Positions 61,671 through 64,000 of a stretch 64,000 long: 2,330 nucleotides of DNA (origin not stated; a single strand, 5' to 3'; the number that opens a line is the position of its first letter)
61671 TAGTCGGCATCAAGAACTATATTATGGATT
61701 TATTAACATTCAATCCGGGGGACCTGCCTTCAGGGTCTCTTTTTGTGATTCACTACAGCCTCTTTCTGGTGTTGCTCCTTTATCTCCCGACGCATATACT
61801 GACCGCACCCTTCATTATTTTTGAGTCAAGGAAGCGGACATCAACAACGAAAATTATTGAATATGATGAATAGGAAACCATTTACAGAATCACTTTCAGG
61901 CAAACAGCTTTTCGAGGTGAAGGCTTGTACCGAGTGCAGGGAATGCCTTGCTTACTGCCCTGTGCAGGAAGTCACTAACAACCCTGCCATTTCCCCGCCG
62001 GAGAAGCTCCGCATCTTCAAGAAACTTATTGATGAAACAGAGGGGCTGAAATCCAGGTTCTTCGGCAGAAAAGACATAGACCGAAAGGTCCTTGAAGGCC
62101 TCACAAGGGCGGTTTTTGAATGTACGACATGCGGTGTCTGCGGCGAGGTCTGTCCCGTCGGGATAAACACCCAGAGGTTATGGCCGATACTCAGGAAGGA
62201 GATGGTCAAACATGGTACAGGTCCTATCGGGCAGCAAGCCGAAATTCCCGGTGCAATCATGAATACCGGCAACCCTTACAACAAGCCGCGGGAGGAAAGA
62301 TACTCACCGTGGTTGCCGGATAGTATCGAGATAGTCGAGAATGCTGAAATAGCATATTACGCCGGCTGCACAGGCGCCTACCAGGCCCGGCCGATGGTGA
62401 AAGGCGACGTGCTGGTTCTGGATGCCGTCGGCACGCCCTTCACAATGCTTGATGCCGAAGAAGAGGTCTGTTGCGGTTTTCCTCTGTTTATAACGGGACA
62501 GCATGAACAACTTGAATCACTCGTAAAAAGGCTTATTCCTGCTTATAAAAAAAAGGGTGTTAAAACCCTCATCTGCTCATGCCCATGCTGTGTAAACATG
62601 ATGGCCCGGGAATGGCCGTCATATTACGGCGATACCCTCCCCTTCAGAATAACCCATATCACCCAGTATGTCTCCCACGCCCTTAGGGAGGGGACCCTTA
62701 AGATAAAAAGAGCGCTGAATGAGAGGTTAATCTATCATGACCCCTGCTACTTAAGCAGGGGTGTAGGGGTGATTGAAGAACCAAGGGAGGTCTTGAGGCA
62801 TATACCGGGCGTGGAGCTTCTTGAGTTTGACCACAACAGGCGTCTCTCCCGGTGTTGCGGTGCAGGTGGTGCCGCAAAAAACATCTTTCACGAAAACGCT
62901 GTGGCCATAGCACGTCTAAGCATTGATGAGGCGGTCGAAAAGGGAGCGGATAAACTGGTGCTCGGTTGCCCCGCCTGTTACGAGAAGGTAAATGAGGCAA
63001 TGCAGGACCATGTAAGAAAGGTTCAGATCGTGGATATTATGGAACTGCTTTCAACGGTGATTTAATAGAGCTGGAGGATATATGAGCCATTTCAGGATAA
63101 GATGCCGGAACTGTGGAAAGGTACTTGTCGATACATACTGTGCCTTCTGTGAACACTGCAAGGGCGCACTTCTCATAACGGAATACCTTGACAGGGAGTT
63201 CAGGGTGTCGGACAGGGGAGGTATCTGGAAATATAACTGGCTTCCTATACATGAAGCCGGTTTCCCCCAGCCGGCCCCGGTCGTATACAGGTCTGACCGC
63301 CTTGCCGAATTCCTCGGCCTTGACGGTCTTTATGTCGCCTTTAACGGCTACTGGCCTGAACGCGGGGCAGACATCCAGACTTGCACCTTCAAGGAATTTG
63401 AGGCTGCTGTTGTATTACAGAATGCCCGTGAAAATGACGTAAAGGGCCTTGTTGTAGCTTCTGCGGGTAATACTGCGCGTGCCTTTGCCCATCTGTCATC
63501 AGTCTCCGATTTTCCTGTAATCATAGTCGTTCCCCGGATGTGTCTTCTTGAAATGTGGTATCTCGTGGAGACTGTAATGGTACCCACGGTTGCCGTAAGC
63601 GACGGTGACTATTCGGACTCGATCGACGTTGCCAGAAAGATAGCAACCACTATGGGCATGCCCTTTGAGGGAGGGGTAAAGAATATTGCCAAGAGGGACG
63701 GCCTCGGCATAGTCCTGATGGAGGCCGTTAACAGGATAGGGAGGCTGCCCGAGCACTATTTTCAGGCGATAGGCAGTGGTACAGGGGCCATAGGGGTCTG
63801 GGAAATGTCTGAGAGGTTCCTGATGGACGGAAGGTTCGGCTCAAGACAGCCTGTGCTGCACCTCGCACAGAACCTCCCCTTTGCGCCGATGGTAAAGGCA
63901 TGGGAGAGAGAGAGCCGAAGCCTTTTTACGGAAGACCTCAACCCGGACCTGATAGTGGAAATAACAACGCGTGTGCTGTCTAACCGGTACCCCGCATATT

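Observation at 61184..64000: HdrED/DsrMK-like membrane module followed by a cysteate-synthase-like gene, directly downstream of MtaA/MtrH-type methyltransferases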

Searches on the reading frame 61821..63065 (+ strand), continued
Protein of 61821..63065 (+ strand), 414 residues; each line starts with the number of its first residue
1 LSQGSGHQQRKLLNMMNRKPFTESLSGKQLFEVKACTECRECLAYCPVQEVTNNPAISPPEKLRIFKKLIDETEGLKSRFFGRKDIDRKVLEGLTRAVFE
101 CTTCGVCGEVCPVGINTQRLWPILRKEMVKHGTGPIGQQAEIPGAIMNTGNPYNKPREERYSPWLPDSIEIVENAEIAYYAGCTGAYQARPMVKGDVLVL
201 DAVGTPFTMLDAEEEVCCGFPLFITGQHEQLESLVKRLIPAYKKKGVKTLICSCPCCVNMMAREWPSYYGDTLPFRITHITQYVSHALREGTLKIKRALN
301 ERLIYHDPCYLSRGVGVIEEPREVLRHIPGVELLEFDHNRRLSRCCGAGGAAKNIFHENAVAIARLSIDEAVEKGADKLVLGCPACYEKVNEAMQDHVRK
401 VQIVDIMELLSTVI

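Call 82: search_protein_families(library=pfam, proteins=[L163:3913-4614:+, L163:3474-3935:+, L132:482-3709:+, L163:11857-12801:+, L117:2278-3279:+, L117:40-2259:+, L099:10393-11034:+, L134:11971-13176:-, L163:2073-3389:-, L117:11187-13094:+], max_evalue=0.0001)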
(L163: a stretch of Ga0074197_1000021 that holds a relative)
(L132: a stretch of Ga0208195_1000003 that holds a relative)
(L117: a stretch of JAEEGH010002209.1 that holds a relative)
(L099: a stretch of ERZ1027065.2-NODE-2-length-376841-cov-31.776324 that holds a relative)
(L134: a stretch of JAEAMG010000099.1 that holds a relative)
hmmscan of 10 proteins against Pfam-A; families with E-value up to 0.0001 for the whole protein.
L163:3913-4614:+ (233 aa): 6 families
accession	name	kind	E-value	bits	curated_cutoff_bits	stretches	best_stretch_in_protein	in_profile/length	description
PF13183.11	Fer4_8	-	2.2e-11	44.5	27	1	20-83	2-67/68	4Fe-4S dicluster domain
PF13187.11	Fer4_9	-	4.2e-09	36.7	27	1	22-83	1-50/52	4Fe-4S dicluster domain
PF13237.11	Fer4_10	-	1.7e-08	34.7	25.5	1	21-81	7-53/53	4Fe-4S dicluster domain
PF13534.11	Fer4_17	-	1.2e-07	32.6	22.2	1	22-82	1-58/61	4Fe-4S dicluster domain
PF12838.12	Fer4_7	-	3.3e-06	27.9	27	1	23-83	2-51/52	4Fe-4S dicluster domain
PF13484.11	Fer4_16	-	4.1e-05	24.7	30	0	23-82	2-65/66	4Fe-4S double cluster binding domain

L163:3474-3935:+ (153 aa): 5 families
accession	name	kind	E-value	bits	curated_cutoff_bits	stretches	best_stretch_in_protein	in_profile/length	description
PF01047.28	MarR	-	9.6e-14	51.5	24.6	1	33-89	1-57/59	MarR family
PF12802.13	MarR_2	-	3.5e-10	40.3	27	1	31-89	1-60/61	MarR family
PF22381.2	Staph_reg_Sar_Rot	-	4e-08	33.7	27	1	28-104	7-83/85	Transcriptional regulator SarA/Rot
PF04182.18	B-block_TFIIIC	-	2.4e-05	24.7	22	1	51-83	20-52/73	B-block binding subunit of TFIIIC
PF13412.12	HTH_24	-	2.4e-05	24.3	21.9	1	39-80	7-48/48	Winged helix-turn-helix DNA-binding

L132:482-3709:+ (1075 aa): 8 families
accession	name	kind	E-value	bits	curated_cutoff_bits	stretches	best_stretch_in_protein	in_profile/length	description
PF02786.22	CPSase_L_D2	-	1.3e-105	352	19.8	2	127-329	1-209/211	Carbamoyl-phosphate synthase L chain, ATP binding domain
PF25596.1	CPSase_L_D1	-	2.3e-88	292.4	27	2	559-670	2-117/118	Carbamoyl phosphate synthase preATP-grasp domain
PF02787.25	CPSase_L_D3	-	3.1e-28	98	26.6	1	418-497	2-79/80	Carbamoyl-phosphate synthetase large chain, oligomerisation domain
PF02142.27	MGS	-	2.1e-22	79.5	24.1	1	955-1045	1-94/94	MGS-like domain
PF02222.28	ATP-grasp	-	7.5e-22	78.3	27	2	681-845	2-162/179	ATP-grasp domain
PF07478.18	Dala_Dala_lig_C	-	5.3e-19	69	24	2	691-843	19-173/204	D-ala D-ala ligase C-terminus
PF15632.11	ATPgrasp_Ter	-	1.3e-13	51.3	29.1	1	749-875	4-116/131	ATP-grasp in the biosynthetic pathway with Ter operon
PF08443.16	RimK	-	5.6e-07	29.8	21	0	672-860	1-179/188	RimK-like ATP-grasp domain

L163:11857-12801:+ (314 aa): 1 family
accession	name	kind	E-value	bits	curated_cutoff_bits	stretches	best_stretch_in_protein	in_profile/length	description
PF00892.27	EamA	-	3.6e-38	131.3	28.2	2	14-148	2-134/135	EamA-like transporter family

L117:2278-3279:+ (333 aa): 1 family
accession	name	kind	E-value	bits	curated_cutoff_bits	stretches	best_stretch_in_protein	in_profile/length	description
PF01699.29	Na_Ca_ex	-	7.5e-69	230.9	24.9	2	5-158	3-150/151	Sodium/calcium exchanger protein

L117:40-2259:+ (739 aa): 8 families
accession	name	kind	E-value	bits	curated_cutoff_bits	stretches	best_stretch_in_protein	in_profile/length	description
PF25596.1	CPSase_L_D1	-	6e-44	149.1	27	1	225-336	2-117/118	Carbamoyl phosphate synthase preATP-grasp domain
PF02786.22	CPSase_L_D2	-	1.4e-27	97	19.8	1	340-540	1-208/211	Carbamoyl-phosphate synthase L chain, ATP binding domain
PF02787.25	CPSase_L_D3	-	4e-27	94.5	26.6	1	83-163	1-79/80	Carbamoyl-phosphate synthetase large chain, oligomerisation domain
PF02142.27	MGS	-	4e-22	78.6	24.1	1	621-711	1-94/94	MGS-like domain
PF02222.28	ATP-grasp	-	1.3e-13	51.5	27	1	347-511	2-162/179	ATP-grasp domain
PF07478.18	Dala_Dala_lig_C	-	1.1e-08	35.3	24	1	349-509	3-173/204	D-ala D-ala ligase C-terminus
PF15632.11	ATPgrasp_Ter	-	7.3e-07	29.5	29.1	1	461-545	41-118/131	ATP-grasp in the biosynthetic pathway with Ter operon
PF08443.16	RimK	-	1.9e-06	28.1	21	1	338-526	1-179/188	RimK-like ATP-grasp domain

L099:10393-11034:+ (213 aa): 2 families
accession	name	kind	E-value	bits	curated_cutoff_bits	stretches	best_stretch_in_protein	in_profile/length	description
PF00881.29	Nitroreductase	-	7e-27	95.1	23.5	1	43-194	1-167/167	Nitroreductase family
PF14512.11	TM1586_NiRdase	-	5.4e-12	46.2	27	1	111-200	57-138/215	Putative TM nitroreductase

L134:11971-13176:- (401 aa): 2 families
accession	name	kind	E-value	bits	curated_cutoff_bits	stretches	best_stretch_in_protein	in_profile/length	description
PF00108.29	Thiolase_N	-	1.9e-96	322.9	26.4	1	4-263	1-260/260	Thiolase, N-terminal domain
PF02803.24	Thiolase_C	-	3e-44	150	27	1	270-400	1-123/123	Thiolase, C-terminal domain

L163:2073-3389:- (438 aa): 1 family
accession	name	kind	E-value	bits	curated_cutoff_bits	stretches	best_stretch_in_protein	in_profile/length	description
PF02646.22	RmuC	-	1.7e-73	247.7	26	1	132-423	1-289/291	RmuC family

L117:11187-13094:+ (635 aa): 10 families
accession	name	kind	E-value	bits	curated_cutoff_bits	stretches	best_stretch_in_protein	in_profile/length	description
PF01512.22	Complex1_51K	-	6.3e-47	159.7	31.2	1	197-368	1-149/150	Nuo51 FMN-binding domain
PF10589.14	NADH_4Fe-4S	-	5.4e-32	109.9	23.5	1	480-563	2-85/85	NADH-ubiquinone oxidoreductase-F iron-sulfur binding region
PF00037.32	Fer4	-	6e-09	35.8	21.1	1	581-603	2-24/24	4Fe-4S binding domain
PF01257.25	2Fe-2S_thioredx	-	1.8e-07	31.5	24.8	1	42-117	64-141/145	Thioredoxin-like [2Fe-2S] ferredoxin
PF14697.11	Fer4_21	-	3.6e-07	30.6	35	1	581-628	2-52/59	4Fe-4S dicluster domain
PF13237.11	Fer4_10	-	5.5e-07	29.9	25.5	1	581-627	3-52/53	4Fe-4S dicluster domain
PF12797.12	Fer4_2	-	6.6e-07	29.3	24.5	1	581-599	4-22/22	4Fe-4S binding domain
PF12838.12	Fer4_7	-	3.3e-06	27.9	27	1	586-631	1-52/52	4Fe-4S dicluster domain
PF13187.11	Fer4_9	-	9.5e-06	26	27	1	586-630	1-50/52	4Fe-4S dicluster domain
PF10531.15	SLBB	-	2.7e-05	24.3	27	1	392-440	2-53/55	SLBB domain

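Call 88: search_protein_families(library=ncbifam, proteins=[L086:8751-9986:+, L086:8143-8754:+, L086:7446-8150:+, L086:6640-7449:+, L085:5764-7047:+, L079:2995-4296:+, L053:8382-9839:+, L051:12428-13441:+, L076:3659-4612:+, L062:3285-4220:+], max_evalue=1e-8)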
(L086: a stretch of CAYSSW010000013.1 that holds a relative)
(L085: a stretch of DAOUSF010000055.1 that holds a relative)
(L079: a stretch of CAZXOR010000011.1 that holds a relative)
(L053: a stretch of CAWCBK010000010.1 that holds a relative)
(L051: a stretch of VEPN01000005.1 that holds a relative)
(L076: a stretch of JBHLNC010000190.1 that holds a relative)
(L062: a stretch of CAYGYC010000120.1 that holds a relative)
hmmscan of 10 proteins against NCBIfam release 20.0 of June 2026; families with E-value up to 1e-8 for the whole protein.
L086:8751-9986:+ (411 aa): 1 family
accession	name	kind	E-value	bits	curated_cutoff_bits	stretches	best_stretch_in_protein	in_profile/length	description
TIGR03287.1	methan_mark_16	hypoth_equivalog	1.9e-146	487.5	363.95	1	23-410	1-390/391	methanogenesis marker 16 metalloprotein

L086:8143-8754:+ (203 aa): 0 families

L086:7446-8150:+ (234 aa): 2 families
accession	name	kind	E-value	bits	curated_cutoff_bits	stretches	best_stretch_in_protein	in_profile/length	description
TIGR00073.1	hypB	equivalog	1e-18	67.6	121.2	1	6-181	35-211/217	hydrogenase nickel incorporation protein HypB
NF007775.0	PRK10463.1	equivalog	1.5e-10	40.9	385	1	10-177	113-281/290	hydrogenase nickel incorporation protein HypB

L086:6640-7449:+ (269 aa): 41 families (the best 25 are shown)
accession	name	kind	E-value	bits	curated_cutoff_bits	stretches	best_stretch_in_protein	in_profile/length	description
TIGR03608.1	L_ocin_972_ABC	subfamily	1.6e-13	50.6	254.85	1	34-215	19-204/206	putative bacteriocin export ABC transporter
TIGR03258.1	PhnT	equivalog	1.6e-13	50.4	499.15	1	33-224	28-220/359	2-aminoethylphosphonate ABC transport system ATP-binding subunit PhnT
TIGR02204.1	MsbA_rel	hypoth_equivalog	2.4e-13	49.6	780.4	1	34-224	361-554/576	ABC transporter, permease/ATP-binding protein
TIGR01186.1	proV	subfamily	2.5e-13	49.9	326.6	1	34-240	14-226/363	betaine/proline/choline family ABC transporter ATP-binding protein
TIGR01277.1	thiQ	equivalog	2.6e-13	50.1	245.05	1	34-222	19-207/213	thiamine ABC transporter ATP-binding protein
NF008039.0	PRK10771.1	equivalog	4.2e-13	49.3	298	1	34-203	20-188/234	thiamine ABC transporter ATP-binding protein ThiQ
TIGR02203.1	MsbA_lipidA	equivalog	7.3e-13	47.8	602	1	34-180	354-500/572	lipid A export permease/ATP-binding protein MsbA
NF038007.1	ABC_ATP_DarD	equivalog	8.6e-13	48.3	375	1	34-221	26-217/218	darobactin export ABC transporter ATP-binding protein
TIGR04520.1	ECF_ATPase_1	equivalog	1.1e-12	48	315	1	34-228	23-220/269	energy-coupling factor transporter ATPase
TIGR01193.1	bacteriocin_ABC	subfamily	1.1e-12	47.3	523.85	1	34-224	495-688/708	peptide cleavage/export ABC transporter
TIGR03375.1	type_I_sec_LssB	subfamily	1.2e-12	46.9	693.1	1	34-223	488-680/696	type I secretion system permease/ATPase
NF008653.0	PRK11650.1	subfamily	1.6e-12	47.1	432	1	34-225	25-216/357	sn-glycerol-3-phosphate ABC transporter ATP-binding protein UgpC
TIGR04521.1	ECF_ATPase_2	equivalog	1.7e-12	47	330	1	34-246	26-243/279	energy-coupling factor transporter ATPase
TIGR00968.1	3a0106s01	subfamily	7.8e-12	45.2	342.75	1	34-229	21-216/237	sulfate ABC transporter ATP-binding protein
NF010158.0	PRK13637.1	equivalog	1.4e-11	44.1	390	1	33-249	27-246/287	energy-coupling factor transporter ATPase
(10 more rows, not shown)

L085:5764-7047:+ (427 aa): 19 families
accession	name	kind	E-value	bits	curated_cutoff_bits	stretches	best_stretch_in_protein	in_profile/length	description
TIGR02032.1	GG-red-SF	subfamily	9.3e-74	248.8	158.8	1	38-345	1-296/297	geranylgeranyl reductase family protein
NF041160.1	DGGPL_Thplmales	equivalog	6.7e-44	150.4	780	1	36-352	2-316/396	digeranylgeranylglycerophospholipid reductase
TIGR02023.1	BchP-ChlP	subfamily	4.7e-34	118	343.3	1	38-368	1-322/388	geranylgeranyl diphosphate reductase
NF041385.1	Dggglyphlred_Halo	equivalog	5.4e-28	97.7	700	1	36-420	3-393/405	digeranylgeranylglycerophospholipid reductase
NF041080.1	DGGGPL_reductase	equivalog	3.8e-27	95.2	580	1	37-353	1-318/447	digeranylgeranylglycerophospholipid reductase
NF007542.0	PRK10157.1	subfamily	5.4e-20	71.5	610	1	35-359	3-340/428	FAD-dependent oxidoreductase FixC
NF007450.0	PRK10015.1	subfamily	8.6e-19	67.5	466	1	35-219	3-189/429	FAD-dependent oxidoreductase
NF045655.1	MkRedMenJ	equivalog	1.9e-18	66.6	700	1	37-348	4-317/406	menaquinone reductase MenJ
TIGR02028.1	ChlP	equivalog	7e-18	64.6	505.3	1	40-370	3-334/398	geranylgeranyl reductase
NF049967.1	QhpG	equivalog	1e-15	57.6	240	1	40-323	1-263/423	flavin-dependent monooxygenase QhpG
NF008519.0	PRK11445.1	equivalog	4.1e-11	42.7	303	0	36-197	2-163/355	FAD-binding protein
NF003585.0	PRK05249.1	equivalog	1.5e-10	40.3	465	1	35-83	4-52/464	Si-specific NAD(P)(+) transhydrogenase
NF038171.1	maturase_LodB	equivalog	2.7e-09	36.6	400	0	132-213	94-181/361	lysine-epsilon-oxidase maturase LodB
TIGR01292.1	TRX_reduct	equivalog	2.7e-09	36.3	343.45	0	38-97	1-59/300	thioredoxin-disulfide reductase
NF038174.1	maturase_GoxB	equivalog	3.7e-09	36.1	400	0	39-210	2-172/358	glycine oxidase maturase GoxB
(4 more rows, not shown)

L079:2995-4296:+ (433 aa): 1 family
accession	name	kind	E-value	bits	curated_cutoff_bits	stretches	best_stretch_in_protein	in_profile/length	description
TIGR03287.1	methan_mark_16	hypoth_equivalog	7.8e-150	498.7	363.95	1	32-419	1-389/391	methanogenesis marker 16 metalloprotein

L053:8382-9839:+ (485 aa): 2 families
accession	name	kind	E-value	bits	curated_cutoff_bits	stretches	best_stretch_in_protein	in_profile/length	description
TIGR03336.1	IOR_alpha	equivalog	6.9e-92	308.7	650.9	1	1-439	1-473/595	indolepyruvate ferredoxin oxidoreductase subunit alpha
NF009589.0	PRK13030.1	subfamily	7.1e-12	43.8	816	0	93-283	148-361/1170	indolepyruvate ferredoxin oxidoreductase family protein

L051:12428-13441:+ (337 aa): 0 families

L076:3659-4612:+ (318 aa): 0 families

L062:3285-4220:+ (311 aa): 5 families
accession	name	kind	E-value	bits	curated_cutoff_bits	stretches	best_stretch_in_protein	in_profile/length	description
NF041780.1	hetero_SS_HdrB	equivalog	4.2e-110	367.8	450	1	8-307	1-304/304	ferredoxin:CoB-CoM heterodisulfide reductase subunit HdrB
TIGR03288.1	CoB_CoM_SS_B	equivalog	6.2e-57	193.1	345.15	1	14-308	3-290/290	CoB--CoM heterodisulfide reductase subunit B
NF042965.1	MFR_anch_SdhE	equivalog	4.4e-17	62.5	500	1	16-286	6-264/282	8-methylmenaquinol:fumarate reductase membrane anchor subunit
NF045670.1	quin_L_LdhH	equivalog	2.9e-13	49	800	1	7-254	463-685/706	L-lactate dehydrogenase (quinone) large subunit LdhH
NF004898.0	PRK06259.1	equivalog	1.3e-11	43.9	385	1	116-279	337-483/488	fumarate reductase (CoM/CoB) subunit TfrB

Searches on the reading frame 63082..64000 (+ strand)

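Call 5: search_protein_families(library=pfam, proteins=[window:63082-64000:+], max_evalue=0.01)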
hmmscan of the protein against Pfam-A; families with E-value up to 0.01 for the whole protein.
window:63082-64000:+ (306 aa): 1 family
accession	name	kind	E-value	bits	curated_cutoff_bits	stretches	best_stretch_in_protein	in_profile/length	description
PF00291.31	PALP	-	3.6e-18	66.4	35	1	100-277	34-205/295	Pyridoxal-phosphate dependent enzyme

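Call 6: search_protein_families(library=ncbifam, proteins=[window:63082-64000:+], max_evalue=0.01)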
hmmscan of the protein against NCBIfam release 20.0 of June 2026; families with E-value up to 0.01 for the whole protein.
window:63082-64000:+ (306 aa): 15 families
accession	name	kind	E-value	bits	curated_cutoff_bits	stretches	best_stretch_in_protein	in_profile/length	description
TIGR03844.1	cysteate_syn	equivalog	3.5e-108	361.9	324.9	1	4-306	1-305/398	cysteate synthase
NF006050.0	PRK08197.1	equivalog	3.4e-15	55.7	303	1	8-279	11-287/406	threonine synthase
NF004996.0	PRK06381.1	equivalog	1.1e-10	41.1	266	1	67-293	17-234/319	threonine synthase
NF006205.0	PRK08329.1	equivalog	1.8e-09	37.1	358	1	6-243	2-225/347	threonine synthase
NF004170.0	PRK05638.1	equivalog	5.1e-09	35.2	421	1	6-237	2-226/442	threonine synthase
NF005035.0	PRK06450.1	equivalog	2.6e-06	26.5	301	1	100-259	77-231/338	threonine synthase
TIGR00260.1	thrC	equivalog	1.2e-05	24.7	167.1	1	100-189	50-145/340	threonine synthase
NF005600.0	PRK07334.1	equivalog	9.7e-05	21.1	496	1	100-196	55-151/408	threonine ammonia-lyase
TIGR01124.1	ilvA_2Cterm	equivalog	0.00022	20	411.3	1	113-242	58-186/499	threonine ammonia-lyase, biosynthetic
TIGR01127.1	ilvA_1Cterm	equivalog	0.00026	20.1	378.75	1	100-217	27-144/380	threonine ammonia-lyase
NF006390.0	PRK08639.1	equivalog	0.00043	19.4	421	1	113-242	66-197/418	threonine ammonia-lyase IlvA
NF006674.0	PRK09224.1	subfamily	0.00052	18.8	577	1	115-239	68-191/508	threonine ammonia-lyase IlvA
NF006094.0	PRK08246.1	subfamily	0.00081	18.9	331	1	101-222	50-169/310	serine/threonine dehydratase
NF009130.0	PRK12483.1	subfamily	0.00094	17.9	801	1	116-239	81-203/521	threonine ammonia-lyase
NF005292.0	PRK06815.1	equivalog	0.0045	16.1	371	1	102-234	50-181/320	threonine/serine dehydratase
